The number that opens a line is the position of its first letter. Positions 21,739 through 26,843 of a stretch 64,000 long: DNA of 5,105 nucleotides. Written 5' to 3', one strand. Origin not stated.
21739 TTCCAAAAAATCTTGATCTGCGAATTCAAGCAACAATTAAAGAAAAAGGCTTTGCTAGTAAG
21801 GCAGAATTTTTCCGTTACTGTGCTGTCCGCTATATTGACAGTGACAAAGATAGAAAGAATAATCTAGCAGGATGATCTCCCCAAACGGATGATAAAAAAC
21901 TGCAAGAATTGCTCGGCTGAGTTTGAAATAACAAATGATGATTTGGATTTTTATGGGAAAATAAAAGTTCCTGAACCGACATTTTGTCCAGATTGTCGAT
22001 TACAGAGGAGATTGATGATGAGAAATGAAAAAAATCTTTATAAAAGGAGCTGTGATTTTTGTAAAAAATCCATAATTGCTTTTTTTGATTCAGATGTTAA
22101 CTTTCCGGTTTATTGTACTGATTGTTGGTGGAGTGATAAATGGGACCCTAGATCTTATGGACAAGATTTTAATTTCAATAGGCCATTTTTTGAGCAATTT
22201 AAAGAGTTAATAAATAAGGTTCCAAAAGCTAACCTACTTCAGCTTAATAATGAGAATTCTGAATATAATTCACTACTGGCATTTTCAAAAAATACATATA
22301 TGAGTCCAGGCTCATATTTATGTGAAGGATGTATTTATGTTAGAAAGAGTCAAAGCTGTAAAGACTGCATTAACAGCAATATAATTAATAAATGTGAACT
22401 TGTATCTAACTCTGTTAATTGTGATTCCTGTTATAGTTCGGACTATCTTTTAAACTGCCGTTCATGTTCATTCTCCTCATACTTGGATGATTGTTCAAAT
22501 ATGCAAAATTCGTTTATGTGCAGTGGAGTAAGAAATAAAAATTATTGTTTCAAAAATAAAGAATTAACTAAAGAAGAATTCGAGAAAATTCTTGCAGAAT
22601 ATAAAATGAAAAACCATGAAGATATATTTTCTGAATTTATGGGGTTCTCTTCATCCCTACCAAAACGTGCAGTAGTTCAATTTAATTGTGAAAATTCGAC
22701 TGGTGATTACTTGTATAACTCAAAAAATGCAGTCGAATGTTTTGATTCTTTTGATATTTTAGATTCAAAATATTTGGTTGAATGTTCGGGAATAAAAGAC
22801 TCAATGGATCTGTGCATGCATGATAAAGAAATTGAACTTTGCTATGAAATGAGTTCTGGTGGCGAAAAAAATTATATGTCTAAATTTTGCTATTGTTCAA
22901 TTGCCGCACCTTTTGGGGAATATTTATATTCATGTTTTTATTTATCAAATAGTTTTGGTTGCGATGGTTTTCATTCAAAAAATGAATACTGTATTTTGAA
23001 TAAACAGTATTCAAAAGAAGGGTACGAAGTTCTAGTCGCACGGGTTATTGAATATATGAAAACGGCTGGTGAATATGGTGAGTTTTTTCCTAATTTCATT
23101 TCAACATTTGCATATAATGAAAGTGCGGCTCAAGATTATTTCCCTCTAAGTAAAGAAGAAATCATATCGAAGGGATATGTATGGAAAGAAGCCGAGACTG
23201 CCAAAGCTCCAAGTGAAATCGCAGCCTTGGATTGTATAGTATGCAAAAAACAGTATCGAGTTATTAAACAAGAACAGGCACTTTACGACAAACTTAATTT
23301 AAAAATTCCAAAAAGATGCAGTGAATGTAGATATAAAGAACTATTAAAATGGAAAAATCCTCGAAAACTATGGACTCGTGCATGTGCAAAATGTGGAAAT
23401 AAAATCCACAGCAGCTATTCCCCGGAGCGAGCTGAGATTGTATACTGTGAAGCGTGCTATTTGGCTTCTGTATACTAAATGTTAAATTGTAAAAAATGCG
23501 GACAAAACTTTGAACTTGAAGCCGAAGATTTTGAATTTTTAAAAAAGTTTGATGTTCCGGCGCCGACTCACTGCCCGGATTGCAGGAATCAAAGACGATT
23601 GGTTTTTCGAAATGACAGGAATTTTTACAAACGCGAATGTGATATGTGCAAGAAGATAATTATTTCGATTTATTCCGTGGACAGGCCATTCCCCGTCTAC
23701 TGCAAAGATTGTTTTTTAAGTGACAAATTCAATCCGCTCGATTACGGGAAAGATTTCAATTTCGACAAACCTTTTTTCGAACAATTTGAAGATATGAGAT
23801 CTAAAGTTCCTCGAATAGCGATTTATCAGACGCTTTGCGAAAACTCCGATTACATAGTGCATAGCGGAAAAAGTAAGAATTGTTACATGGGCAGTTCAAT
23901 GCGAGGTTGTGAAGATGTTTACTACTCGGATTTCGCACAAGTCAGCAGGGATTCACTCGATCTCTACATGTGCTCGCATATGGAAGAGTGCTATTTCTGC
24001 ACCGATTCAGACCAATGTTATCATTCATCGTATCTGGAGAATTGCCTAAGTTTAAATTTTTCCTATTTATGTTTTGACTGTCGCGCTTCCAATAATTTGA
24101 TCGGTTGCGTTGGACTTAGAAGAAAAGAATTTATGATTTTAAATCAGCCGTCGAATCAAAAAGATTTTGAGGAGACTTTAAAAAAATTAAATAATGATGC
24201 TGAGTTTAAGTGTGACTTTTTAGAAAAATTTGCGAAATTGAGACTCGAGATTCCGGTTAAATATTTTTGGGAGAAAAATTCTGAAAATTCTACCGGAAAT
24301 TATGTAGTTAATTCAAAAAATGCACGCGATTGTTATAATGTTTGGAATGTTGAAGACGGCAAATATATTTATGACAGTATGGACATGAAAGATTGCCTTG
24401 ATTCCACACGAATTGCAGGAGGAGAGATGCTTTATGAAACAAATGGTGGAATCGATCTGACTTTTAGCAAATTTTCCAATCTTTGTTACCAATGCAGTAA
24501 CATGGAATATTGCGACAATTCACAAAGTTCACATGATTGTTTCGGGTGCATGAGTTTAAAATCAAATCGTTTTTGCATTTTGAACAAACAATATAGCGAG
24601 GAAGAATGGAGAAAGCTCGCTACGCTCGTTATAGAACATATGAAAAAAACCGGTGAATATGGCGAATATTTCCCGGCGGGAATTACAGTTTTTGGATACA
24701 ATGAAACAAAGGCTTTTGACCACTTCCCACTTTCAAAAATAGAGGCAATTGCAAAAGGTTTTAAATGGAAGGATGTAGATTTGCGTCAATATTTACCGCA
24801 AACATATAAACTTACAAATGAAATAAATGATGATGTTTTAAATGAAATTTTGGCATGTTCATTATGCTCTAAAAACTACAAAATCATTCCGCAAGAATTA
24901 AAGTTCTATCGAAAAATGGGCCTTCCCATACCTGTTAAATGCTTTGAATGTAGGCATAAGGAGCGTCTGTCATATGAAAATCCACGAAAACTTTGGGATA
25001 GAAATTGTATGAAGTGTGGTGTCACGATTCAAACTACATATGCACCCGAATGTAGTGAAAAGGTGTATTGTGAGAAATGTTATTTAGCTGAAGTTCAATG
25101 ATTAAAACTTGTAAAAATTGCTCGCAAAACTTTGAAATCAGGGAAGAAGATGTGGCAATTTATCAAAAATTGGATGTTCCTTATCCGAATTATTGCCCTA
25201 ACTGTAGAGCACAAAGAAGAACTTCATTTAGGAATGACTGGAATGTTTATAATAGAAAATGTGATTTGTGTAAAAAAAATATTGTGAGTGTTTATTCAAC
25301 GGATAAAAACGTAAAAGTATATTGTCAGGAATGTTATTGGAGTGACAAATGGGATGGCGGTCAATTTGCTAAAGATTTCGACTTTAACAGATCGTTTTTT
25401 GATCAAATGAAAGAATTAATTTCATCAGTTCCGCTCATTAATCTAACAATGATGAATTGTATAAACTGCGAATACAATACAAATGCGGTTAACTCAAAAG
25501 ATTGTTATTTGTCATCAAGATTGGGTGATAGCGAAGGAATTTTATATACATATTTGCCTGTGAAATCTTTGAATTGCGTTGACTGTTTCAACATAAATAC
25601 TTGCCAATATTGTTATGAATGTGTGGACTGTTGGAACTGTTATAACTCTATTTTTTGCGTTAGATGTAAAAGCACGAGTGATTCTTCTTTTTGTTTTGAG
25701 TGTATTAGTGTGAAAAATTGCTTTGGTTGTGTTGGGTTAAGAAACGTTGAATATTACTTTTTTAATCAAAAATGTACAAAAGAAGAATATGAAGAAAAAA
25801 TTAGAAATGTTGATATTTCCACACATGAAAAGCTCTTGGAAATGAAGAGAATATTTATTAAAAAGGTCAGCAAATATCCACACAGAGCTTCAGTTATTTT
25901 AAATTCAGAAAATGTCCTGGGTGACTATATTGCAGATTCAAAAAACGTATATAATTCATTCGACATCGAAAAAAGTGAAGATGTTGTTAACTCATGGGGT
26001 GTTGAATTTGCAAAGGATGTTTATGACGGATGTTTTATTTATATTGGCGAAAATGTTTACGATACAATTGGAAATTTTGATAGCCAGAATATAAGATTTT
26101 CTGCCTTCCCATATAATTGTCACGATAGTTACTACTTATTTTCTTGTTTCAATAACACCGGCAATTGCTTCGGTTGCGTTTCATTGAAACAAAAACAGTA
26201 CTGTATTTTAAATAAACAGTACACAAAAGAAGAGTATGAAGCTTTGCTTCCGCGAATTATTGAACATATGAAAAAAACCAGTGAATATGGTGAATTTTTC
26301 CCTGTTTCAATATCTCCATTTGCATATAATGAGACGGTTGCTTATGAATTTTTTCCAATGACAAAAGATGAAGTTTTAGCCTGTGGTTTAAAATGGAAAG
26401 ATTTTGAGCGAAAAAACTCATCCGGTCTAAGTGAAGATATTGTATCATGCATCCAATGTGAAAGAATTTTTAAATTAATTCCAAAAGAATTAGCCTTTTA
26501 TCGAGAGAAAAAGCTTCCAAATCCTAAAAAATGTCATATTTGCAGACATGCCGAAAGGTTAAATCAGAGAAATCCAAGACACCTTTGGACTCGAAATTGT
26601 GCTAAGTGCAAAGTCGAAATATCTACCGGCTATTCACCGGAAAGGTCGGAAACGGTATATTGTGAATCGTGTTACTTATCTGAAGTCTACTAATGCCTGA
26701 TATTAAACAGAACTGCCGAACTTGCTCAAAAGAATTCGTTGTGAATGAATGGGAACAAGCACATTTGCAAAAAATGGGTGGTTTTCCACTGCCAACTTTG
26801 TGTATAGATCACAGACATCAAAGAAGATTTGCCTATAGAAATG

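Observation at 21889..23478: Nested internal duplications: the same double zinc-ribbon module at both termini and a twice-repeated Cys-ladder core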

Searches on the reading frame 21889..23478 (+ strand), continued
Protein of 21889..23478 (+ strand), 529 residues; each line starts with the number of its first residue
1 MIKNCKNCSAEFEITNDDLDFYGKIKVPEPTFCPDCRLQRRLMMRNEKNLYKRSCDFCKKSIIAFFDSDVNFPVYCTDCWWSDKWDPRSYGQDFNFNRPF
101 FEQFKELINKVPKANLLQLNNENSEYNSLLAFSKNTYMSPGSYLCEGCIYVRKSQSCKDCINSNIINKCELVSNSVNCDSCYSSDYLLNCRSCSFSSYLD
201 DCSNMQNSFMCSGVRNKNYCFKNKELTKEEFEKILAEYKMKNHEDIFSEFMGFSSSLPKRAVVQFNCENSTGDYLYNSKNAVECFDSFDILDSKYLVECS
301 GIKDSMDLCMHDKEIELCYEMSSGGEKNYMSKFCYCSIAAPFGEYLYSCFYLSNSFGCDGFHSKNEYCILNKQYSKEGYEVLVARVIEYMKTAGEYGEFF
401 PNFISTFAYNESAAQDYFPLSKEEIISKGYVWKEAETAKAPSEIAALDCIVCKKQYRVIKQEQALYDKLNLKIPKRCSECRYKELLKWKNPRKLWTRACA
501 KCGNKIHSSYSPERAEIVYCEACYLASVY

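Call 97: search_protein_families(library=pfam, proteins=[L048:95-1168:+, L048:1117-2748:+, L048:2630-3592:+, L048:4045-5166:+, L048:5168-6169:-, L048:6169-7587:-, L048:7664-8485:-, L048:8539-9297:-, L048:11765-13225:-], max_evalue=0.0001)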
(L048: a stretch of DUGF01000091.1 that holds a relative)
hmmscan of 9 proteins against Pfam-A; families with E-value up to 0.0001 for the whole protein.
L048:95-1168:+ (357 aa): 1 family
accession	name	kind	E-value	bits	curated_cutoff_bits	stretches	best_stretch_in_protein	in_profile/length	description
PF10111.15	Glyco_tranf_2_2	-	1.6e-06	28.3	27.3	1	40-97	165-225/276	Glycosyltransferase like family 2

L048:1117-2748:+ (543 aa): 3 families
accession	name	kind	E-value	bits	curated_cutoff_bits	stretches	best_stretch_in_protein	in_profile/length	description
PF00535.33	Glycos_transf_2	-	2.3e-36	125.7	23.3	1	87-227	2-132/168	Glycosyl transferase family 2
PF13641.12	Glyco_tranf_2_3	-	8.6e-15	55.8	27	1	86-198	4-123/230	Glycosyltransferase like family 2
PF10111.15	Glyco_tranf_2_2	-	2.4e-08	34.2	27.3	1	92-197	9-123/276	Glycosyltransferase like family 2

L048:2630-3592:+ (320 aa): 2 families
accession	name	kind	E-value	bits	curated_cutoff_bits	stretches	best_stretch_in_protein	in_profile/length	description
PF00534.26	Glycos_transf_1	-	2.3e-14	53.7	26.4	1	205-284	79-158/172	Glycosyl transferases group 1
PF13692.12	Glyco_trans_1_4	-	3.5e-14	53.7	27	1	173-280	35-138/142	Glycosyl transferases group 1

L048:4045-5166:+ (373 aa): 4 families
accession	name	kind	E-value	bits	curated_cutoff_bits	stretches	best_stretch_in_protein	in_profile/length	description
PF00534.26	Glycos_transf_1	-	5.1e-31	108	26.4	1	180-348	6-169/172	Glycosyl transferases group 1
PF13692.12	Glyco_trans_1_4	-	2.6e-23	83.3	27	1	190-337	2-142/142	Glycosyl transferases group 1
PF13439.12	Glyco_transf_4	-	5.3e-13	49.8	28.5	1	18-166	7-170/170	Glycosyltransferase Family 4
PF16994.11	Glyco_trans_4_5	-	1.6e-06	28.4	26.6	1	2-140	4-130/172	Glycosyl-transferase family 4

L048:5168-6169:- (333 aa): 7 families
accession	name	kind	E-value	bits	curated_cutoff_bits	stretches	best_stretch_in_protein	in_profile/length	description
PF13489.12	Methyltransf_23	-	1.8e-19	70.5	27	1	29-162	11-146/164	Methyltransferase domain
PF08241.18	Methyltransf_11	-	6.1e-16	59.3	21.2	1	45-136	1-95/95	Methyltransferase domain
PF13847.12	Methyltransf_31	-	6.8e-15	55.5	27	1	41-140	4-113/145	Methyltransferase domain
PF13649.12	Methyltransf_25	-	1.4e-14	55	27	1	44-132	1-97/97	Methyltransferase domain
PF08242.18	Methyltransf_12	-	3.9e-11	44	30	1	45-134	1-98/98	Methyltransferase domain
PF08003.17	Methyltransf_9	-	2.2e-08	33.9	23.8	1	30-138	106-219/315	Protein of unknown function (DUF1698)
PF06325.19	PrmA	-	1.1e-05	25.5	22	1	34-82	158-203/296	Ribosomal protein L11 methyltransferase (PrmA)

L048:6169-7587:- (472 aa): 5 families
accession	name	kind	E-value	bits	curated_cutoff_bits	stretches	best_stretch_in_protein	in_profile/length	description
PF10996.14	Beta-Casp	-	5.6e-43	146.7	27.7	1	260-386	1-120/120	Beta-Casp domain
PF07521.17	RMMBL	-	1.1e-10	41.8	21.6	1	404-463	5-62/63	Zn-dependent metallo-hydrolase RNA specificity domain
PF16661.11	Lactamase_B_6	-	9.1e-08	32.1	27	1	31-177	8-148/193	Metallo-beta-lactamase superfamily domain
PF00753.33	Lactamase_B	-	1.4e-07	32.1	22.7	1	30-83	16-66/196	Metallo-beta-lactamase superfamily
PF12706.13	Lactamase_B_2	-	1.2e-06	28.7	27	1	31-96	2-67/200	Beta-lactamase superfamily domain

L048:7664-8485:- (273 aa): 2 families
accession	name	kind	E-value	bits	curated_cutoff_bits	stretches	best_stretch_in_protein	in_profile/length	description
PF00849.27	PseudoU_synth_2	-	7.4e-20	72.2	26.8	1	81-229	2-151/152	RNA pseudouridylate synthase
PF01479.30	S4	-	6.5e-08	32.6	22.8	1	20-60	1-43/48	S4 domain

L048:8539-9297:- (252 aa): 1 family
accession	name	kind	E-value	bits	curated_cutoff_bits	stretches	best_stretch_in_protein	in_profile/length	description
PF00395.25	SLH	-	2.1e-11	44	20.8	0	217-235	26-44/44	S-layer homology domain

L048:11765-13225:- (486 aa): 4 families
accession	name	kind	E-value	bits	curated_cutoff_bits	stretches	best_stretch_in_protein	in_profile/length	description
PF02518.31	HATPase_c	-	2.5e-21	76.6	26.4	1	373-481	2-110/111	Histidine kinase-, DNA gyrase B-, and HSP90-like ATPase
PF02743.24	dCache_1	-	3.5e-08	33.7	45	1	33-205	64-239/240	Cache domain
PF13581.12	HATPase_c_2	-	1.3e-06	28.9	27.4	1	378-455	37-109/127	Histidine kinase-like ATPase domain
PF00512.31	HisKA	-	4.9e-06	27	26.9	1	259-326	2-66/66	His Kinase A (phospho-acceptor) domain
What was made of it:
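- Tried and rejected: The single 'Micrarchaeota' contig has bacterial neighbours and is probably misbinned (call 97).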

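Call 98: search_protein_families(library=pfam, proteins=[P0181, P0183, P0196, P0222, P0238, P0256], max_evalue=0.01)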
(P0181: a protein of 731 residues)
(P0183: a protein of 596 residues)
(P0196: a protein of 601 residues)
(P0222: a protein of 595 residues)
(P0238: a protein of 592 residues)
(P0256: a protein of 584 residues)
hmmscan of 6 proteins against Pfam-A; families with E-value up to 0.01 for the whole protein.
P0181 (731 aa): 3 families
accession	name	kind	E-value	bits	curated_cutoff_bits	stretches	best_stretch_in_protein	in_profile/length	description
PF00583.31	Acetyltransf_1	-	3e-08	34.4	20.7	1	42-123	29-116/116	Acetyltransferase (GNAT) family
PF13508.13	Acetyltransf_7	-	5.9e-08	33.4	27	1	48-124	5-83/84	Acetyltransferase (GNAT) domain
PF13673.13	Acetyltransf_10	-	2.3e-06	28.1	23.6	1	49-140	34-124/128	Acetyltransferase (GNAT) domain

P0183 (596 aa): 0 families

P0196 (601 aa): 1 family
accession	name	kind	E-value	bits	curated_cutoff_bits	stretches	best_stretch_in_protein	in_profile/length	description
PF13451.12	zf_Tbcl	-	4.5e-05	23.8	24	1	505-544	4-44/48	Probable treble clef domain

P0222 (595 aa): 0 families

P0238 (592 aa): 0 families

P0256 (584 aa): 0 families
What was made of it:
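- Tried and rejected: That is too thin to use (call 98).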

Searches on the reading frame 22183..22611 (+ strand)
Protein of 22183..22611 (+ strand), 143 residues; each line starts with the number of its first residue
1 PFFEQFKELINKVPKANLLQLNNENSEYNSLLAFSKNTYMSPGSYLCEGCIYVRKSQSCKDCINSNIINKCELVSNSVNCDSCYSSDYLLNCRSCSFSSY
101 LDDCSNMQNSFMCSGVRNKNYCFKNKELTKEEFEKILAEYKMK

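Call 74: search_protein_families(library=pfam, proteins=[window:22183-22611:+], max_evalue=10)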
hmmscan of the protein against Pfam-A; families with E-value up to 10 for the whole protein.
window:22183-22611:+ (143 aa): 0 families

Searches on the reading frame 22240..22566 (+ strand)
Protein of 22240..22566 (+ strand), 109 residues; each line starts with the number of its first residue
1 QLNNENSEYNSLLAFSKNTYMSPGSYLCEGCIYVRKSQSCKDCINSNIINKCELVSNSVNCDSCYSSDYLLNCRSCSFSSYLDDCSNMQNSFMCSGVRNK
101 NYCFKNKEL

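Call 77: search_solved_structures(query=A4, max_evalue=10)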
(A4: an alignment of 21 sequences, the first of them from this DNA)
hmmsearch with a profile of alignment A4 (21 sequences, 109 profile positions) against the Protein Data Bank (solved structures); distinct sequences matched with E-value up to 10: 3.
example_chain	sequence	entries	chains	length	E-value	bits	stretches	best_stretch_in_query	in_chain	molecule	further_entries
4hp1_C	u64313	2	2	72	0.044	17.2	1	28-77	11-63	LOC100036628 protein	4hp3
6z1p_BI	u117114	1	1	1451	0.11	15.9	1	11-75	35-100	Enoyl-CoA hydratase/isomerase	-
1ezg_A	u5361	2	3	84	0.66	13.4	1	42-92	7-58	THERMAL HYSTERESIS PROTEIN ISOFORM YL-1 | Thermal hysteresis protein isoform YL-1 (2-14)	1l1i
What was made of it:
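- On Insect Cys-ladder antifreeze beta-helix (TmAFP type): Sequence similarity is not significant (call 77).
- The beetle protein 1EZG is the third-best, non-significant, PDB hit of the core profile (E 0.66, call 77).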

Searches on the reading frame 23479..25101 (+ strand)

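Call 3: search_protein_families(library=pfam, proteins=[window:23479-25101:+], max_evalue=1)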
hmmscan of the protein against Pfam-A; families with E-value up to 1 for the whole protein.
window:23479-25101:+ (540 aa): 4 families
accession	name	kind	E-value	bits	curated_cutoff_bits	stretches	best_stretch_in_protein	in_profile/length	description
PF23477.1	zf_Tbcl_2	-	0.00048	20.2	27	2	503-536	1-34/37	Probable treble clef zinc finger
PF13451.12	zf_Tbcl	-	0.0023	18.3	24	2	2-40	5-44/48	Probable treble clef domain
PF12760.12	Zn_ribbon_IS1595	-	0.019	15.3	25.4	1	14-59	3-45/46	Transposase zinc-ribbon domain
PF09723.15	Zn_ribbon_8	-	0.023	15.1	34.4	1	4-38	8-37/41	Zinc ribbon domain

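Call 4: search_protein_families(library=ncbifam, proteins=[window:23479-25101:+], max_evalue=1)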
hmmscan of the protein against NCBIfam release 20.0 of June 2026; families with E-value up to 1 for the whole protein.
window:23479-25101:+ (540 aa): 2 families
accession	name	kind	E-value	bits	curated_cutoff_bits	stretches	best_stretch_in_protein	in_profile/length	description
TIGR04272.1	cxxc_cxxc_Mbark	domain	0.014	15.2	36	2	503-536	1-34/37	CxxC-x17-CxxC domain-containing protein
TIGR02443.1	TIGR02443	equivalog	0.69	9.8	49.45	0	30-57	10-37/59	YheV family putative zinc ribbon protein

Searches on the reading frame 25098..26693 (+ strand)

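Call 3: search_protein_families(library=pfam, proteins=[window:25098-26693:+], max_evalue=1)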
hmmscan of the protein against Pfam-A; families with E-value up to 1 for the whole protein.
window:25098-26693:+ (531 aa): 2 families
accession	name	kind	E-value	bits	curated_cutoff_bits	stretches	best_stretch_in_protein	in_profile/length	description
PF23477.1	zf_Tbcl_2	-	0.00088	19.4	27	1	496-527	3-34/37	Probable treble clef zinc finger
PF09606.15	Med15_N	-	0.33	11.2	24.1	0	371-396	41-66/72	ARC105/Med15 mediator subunit N-terminal KIX domain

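Call 4: search_protein_families(library=ncbifam, proteins=[window:25098-26693:+], max_evalue=1)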
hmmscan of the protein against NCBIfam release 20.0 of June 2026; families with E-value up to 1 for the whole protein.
window:25098-26693:+ (531 aa): 1 family
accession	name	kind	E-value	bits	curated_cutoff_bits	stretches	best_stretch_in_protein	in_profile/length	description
TIGR04272.1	cxxc_cxxc_Mbark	domain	0.0033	17.1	36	1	496-527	3-34/37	CxxC-x17-CxxC domain-containing protein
